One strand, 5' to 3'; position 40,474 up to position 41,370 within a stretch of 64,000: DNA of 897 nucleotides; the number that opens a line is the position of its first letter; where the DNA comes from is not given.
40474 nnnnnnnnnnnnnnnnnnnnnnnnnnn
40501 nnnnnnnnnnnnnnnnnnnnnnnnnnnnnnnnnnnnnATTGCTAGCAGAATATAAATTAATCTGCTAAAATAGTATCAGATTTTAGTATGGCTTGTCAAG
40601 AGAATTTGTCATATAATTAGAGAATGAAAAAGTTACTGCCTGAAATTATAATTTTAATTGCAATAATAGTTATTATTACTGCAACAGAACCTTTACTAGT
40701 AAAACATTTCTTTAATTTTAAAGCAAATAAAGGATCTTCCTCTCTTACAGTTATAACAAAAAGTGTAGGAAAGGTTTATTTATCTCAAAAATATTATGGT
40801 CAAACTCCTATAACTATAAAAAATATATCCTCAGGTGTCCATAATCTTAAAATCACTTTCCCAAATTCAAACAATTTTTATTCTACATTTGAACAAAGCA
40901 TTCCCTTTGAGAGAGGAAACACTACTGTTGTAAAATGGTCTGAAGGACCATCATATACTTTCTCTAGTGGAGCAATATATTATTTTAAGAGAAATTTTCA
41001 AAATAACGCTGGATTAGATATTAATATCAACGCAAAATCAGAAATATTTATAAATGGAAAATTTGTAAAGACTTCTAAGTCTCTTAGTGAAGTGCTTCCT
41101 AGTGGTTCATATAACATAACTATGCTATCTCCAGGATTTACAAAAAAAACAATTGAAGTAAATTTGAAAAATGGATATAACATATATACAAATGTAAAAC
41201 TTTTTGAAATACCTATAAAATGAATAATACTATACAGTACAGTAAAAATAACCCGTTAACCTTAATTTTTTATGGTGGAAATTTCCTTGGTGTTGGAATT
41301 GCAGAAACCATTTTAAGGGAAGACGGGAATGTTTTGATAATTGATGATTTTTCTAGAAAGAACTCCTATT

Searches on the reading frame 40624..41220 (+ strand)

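Call 47: search_protein_families(library=pfam, proteins=[window:40624-41220:+], max_evalue=0.001)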
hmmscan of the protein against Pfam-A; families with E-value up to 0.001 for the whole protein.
window:40624-41220:+ (199 aa): 1 family
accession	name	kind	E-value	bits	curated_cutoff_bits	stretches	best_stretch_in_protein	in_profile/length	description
PF08308.17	PEGA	-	3.3e-11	43.4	20.8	1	40-103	3-63/71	PEGA domain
